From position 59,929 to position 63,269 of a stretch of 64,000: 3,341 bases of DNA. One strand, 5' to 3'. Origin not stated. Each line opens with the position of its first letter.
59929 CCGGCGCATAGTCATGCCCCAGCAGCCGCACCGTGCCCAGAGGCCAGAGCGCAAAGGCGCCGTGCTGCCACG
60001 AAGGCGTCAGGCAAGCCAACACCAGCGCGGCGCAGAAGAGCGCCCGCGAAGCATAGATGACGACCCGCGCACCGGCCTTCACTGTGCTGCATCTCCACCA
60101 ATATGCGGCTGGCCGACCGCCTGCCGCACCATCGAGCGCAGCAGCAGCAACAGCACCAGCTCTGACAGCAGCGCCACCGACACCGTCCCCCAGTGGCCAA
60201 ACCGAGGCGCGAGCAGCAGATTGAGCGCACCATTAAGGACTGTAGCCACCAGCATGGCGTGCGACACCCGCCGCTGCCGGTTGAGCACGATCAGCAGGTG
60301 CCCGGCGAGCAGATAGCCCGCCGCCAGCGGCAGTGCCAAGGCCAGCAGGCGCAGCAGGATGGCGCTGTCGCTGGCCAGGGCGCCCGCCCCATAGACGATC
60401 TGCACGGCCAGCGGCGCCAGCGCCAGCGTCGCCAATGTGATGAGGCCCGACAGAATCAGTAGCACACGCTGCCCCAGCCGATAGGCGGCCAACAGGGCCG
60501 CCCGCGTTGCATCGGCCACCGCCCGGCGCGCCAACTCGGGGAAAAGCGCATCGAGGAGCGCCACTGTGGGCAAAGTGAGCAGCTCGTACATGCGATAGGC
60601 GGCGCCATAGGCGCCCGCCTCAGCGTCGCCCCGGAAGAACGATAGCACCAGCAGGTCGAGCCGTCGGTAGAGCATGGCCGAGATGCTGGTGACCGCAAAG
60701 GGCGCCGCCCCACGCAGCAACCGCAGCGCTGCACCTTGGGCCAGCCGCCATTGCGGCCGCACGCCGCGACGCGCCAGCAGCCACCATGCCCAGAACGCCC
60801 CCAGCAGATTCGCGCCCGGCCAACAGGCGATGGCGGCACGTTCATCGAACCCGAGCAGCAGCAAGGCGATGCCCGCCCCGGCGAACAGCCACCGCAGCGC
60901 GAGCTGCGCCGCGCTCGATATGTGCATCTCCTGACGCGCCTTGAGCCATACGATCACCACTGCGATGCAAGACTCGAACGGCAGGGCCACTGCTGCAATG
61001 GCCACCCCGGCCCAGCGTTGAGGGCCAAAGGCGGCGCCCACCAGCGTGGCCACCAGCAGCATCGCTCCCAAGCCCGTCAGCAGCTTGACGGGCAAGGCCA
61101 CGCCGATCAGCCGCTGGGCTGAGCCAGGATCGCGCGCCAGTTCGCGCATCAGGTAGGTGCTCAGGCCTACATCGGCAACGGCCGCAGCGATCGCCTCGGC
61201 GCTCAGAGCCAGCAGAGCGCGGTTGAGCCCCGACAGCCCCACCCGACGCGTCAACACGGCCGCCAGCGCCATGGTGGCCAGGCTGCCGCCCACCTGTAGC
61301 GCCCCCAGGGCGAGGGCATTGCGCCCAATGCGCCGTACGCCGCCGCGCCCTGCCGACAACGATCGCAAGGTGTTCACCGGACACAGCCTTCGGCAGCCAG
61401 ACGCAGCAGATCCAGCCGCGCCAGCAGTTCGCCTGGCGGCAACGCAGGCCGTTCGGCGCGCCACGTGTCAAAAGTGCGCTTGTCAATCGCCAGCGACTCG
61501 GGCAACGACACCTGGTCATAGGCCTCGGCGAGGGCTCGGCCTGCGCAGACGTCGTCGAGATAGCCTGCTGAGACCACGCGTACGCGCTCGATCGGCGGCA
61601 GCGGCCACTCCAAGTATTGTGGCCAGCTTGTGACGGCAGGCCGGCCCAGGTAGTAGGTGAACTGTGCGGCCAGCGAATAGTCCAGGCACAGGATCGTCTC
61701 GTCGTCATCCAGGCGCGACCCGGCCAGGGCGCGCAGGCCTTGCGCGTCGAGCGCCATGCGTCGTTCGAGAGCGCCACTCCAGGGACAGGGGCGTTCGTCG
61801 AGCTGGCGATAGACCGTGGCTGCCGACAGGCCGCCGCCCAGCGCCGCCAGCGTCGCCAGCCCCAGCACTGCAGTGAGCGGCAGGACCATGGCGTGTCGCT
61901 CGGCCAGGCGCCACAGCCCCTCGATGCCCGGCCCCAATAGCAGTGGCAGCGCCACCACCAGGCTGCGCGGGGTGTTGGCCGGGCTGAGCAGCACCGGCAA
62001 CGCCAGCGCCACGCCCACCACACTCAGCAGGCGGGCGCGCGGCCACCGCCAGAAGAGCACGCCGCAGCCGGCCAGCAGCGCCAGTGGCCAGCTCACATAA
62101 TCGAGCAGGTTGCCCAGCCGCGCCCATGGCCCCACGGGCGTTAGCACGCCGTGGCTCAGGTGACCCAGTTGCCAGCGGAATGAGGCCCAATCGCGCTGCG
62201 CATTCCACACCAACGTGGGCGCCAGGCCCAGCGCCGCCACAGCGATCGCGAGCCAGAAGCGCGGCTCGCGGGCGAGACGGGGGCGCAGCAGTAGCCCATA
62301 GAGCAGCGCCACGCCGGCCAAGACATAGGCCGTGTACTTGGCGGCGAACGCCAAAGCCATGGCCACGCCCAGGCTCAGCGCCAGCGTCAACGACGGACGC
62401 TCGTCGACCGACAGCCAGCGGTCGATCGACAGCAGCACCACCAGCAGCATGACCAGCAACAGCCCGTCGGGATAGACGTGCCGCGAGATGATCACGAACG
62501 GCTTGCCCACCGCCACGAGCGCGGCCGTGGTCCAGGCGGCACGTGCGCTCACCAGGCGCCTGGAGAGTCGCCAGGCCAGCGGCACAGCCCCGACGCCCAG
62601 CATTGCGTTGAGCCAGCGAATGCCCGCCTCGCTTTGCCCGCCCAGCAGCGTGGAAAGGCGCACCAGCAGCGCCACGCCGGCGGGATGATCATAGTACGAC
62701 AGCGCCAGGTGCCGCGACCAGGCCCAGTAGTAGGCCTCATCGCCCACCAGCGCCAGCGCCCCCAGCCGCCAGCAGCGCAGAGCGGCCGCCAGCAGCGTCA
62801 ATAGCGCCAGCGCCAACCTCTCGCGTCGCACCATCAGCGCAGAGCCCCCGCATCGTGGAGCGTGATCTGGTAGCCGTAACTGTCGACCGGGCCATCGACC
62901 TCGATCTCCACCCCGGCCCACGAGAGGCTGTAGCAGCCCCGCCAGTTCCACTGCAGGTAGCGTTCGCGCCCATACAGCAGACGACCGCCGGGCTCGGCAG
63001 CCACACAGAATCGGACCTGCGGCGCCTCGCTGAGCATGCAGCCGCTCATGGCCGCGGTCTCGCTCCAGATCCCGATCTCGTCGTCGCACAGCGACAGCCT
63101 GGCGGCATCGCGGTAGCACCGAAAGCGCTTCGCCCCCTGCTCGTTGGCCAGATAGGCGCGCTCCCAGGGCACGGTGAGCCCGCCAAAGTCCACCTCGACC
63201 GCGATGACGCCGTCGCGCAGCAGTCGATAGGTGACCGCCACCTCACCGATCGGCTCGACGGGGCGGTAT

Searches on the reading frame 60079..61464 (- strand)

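Call 57: search_protein_families(library=pfam, proteins=[window:60079-61464:-], max_evalue=0.0001)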
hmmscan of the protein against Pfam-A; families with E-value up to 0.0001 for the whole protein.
window:60079-61464:- (461 aa): 2 families
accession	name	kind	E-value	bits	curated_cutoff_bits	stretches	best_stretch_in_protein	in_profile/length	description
PF01943.22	Polysacc_synt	-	1e-13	51.8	28.2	1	47-313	2-272/274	Polysaccharide biosynthesis protein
PF13440.11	Polysacc_synt_3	-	3.1e-09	37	23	1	91-360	22-286/293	Polysaccharide biosynthesis protein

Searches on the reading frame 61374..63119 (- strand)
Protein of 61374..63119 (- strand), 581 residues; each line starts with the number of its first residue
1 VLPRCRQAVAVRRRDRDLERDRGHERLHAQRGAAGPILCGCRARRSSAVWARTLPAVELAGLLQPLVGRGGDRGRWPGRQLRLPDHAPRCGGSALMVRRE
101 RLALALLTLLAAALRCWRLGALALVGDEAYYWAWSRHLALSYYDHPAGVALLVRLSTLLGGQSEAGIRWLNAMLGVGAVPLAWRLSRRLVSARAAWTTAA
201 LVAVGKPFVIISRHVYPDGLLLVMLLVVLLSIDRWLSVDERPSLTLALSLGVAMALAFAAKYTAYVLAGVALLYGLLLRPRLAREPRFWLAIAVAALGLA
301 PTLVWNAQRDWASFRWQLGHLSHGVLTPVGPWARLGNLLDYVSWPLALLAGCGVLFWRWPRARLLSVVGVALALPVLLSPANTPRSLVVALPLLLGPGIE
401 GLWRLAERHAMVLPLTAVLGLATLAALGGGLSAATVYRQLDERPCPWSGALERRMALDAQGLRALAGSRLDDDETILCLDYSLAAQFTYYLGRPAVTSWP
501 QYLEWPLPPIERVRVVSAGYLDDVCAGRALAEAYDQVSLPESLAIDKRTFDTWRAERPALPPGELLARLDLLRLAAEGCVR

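Call 57: search_protein_families(library=pfam, proteins=[window:61374-63119:-], max_evalue=0.0001)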
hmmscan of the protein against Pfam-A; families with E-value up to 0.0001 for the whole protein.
window:61374-63119:- (581 aa): 2 families
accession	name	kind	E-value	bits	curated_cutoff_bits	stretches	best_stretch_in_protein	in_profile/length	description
PF13231.12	PMT_2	-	3.8e-18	66.6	26.1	1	144-305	1-160/160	Dolichyl-phosphate-mannose-protein mannosyltransferase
PF02366.24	PMT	-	2.5e-08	34.2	22.7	1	160-275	78-196/245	Dolichyl-phosphate-mannose-protein mannosyltransferase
